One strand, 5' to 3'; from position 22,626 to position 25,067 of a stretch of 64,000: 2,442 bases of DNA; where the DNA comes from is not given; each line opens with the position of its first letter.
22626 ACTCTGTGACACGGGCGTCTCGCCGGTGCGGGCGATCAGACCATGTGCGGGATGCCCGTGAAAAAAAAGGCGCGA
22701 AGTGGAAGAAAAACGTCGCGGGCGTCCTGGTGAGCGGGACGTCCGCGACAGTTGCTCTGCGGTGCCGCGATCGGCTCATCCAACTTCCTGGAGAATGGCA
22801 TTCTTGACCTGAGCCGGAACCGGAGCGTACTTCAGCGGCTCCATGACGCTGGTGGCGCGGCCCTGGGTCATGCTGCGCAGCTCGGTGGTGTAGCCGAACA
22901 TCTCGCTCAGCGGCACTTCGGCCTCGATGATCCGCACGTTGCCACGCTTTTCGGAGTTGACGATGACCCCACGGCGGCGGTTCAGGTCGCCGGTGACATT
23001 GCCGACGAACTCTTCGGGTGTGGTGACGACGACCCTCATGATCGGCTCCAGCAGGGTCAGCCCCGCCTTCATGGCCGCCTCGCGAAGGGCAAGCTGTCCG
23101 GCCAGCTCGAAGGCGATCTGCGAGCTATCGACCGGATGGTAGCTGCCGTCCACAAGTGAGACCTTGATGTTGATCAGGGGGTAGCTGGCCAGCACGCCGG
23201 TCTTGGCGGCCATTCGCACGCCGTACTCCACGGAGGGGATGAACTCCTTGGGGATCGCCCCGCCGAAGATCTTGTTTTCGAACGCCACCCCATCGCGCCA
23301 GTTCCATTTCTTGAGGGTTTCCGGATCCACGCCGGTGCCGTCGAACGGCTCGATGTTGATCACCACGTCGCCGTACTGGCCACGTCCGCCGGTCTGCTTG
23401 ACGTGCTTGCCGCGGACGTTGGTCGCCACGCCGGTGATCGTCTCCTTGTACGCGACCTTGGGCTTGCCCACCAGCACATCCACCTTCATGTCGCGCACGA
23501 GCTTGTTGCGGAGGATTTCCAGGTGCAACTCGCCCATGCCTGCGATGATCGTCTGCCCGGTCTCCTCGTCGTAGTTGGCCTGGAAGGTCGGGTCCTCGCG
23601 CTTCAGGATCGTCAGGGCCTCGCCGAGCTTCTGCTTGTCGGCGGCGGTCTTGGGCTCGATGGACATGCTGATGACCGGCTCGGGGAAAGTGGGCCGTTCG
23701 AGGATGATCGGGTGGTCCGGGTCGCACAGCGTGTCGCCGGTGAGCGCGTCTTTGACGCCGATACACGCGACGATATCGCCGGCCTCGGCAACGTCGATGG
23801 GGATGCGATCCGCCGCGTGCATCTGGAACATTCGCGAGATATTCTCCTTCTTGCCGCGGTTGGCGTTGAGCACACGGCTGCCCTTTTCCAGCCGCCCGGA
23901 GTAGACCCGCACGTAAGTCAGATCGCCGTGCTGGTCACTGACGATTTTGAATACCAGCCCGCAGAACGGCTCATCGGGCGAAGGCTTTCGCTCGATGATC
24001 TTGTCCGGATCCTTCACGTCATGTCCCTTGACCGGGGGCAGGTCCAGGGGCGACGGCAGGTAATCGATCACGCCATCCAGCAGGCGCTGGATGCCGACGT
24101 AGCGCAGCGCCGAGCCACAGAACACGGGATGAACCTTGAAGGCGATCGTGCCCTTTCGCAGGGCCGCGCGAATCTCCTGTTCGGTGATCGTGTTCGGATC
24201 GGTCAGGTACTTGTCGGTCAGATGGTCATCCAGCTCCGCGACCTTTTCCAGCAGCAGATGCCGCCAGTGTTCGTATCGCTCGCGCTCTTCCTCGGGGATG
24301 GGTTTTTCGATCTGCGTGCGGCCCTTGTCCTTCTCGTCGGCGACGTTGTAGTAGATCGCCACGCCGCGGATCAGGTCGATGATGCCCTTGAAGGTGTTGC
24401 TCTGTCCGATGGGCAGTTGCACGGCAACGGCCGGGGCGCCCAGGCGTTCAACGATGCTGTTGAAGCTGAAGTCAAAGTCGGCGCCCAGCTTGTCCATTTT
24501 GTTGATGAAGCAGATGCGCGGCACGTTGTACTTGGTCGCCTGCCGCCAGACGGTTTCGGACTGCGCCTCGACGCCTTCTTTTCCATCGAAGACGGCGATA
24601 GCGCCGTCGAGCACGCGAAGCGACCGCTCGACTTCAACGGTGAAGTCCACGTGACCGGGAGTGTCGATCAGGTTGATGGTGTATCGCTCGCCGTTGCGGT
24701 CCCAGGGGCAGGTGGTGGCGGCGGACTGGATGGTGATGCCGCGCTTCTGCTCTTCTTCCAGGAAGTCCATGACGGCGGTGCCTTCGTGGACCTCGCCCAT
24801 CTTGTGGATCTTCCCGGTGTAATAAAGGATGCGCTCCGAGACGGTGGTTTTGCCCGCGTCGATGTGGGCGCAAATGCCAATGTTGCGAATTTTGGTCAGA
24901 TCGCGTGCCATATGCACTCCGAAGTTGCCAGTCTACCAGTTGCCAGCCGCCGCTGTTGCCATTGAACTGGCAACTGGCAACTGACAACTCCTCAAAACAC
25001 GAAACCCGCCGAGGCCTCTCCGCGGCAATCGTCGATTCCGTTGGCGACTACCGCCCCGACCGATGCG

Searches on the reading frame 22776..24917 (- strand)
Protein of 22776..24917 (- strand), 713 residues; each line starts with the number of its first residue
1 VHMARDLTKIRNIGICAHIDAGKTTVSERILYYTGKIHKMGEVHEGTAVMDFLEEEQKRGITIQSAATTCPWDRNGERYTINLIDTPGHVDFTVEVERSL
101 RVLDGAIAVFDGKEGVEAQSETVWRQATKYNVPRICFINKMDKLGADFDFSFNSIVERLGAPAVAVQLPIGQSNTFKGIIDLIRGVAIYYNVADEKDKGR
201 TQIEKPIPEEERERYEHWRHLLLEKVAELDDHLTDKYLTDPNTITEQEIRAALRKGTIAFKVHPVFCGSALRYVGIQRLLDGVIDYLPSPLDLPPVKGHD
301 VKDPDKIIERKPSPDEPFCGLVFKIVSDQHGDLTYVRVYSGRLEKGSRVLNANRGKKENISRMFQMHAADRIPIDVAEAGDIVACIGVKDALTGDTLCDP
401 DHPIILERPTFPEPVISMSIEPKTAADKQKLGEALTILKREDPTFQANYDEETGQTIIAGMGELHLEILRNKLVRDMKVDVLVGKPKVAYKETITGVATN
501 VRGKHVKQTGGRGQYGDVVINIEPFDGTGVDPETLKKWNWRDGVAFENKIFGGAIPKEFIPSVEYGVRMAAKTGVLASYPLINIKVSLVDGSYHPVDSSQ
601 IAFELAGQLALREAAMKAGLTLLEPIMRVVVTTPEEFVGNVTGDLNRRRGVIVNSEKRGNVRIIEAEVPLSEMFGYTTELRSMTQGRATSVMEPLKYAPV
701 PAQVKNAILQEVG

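Call 75: search_protein_families(library=pfam, proteins=[window:22776-24917:-])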
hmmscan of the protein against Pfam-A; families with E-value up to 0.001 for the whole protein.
window:22776-24917:- (713 aa): 6 families
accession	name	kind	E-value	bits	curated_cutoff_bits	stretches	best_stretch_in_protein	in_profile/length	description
PF00009.33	GTP_EFTU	-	1.7e-61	207.6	26.5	1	9-289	2-188/188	Elongation factor Tu GTP binding domain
PF03764.24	EFG_IV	-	1.2e-37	128.8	24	1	486-618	1-120/121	Elongation factor G, domain IV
PF14492.12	EFG_III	-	5.9e-30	103.6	27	1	411-484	1-74/75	Elongation Factor G, domain III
PF00679.30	EFG_C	-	1.3e-28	99.2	27.9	1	622-706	2-87/89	Elongation factor G C-terminus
PF03144.31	GTP_EFTU_D2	-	1.5e-17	64.2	30.3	1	331-398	1-73/73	Elongation factor Tu domain 2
PF22042.2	EF-G_D2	-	4.8e-16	59.1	27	1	317-399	1-83/84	Elongation factor G domain 2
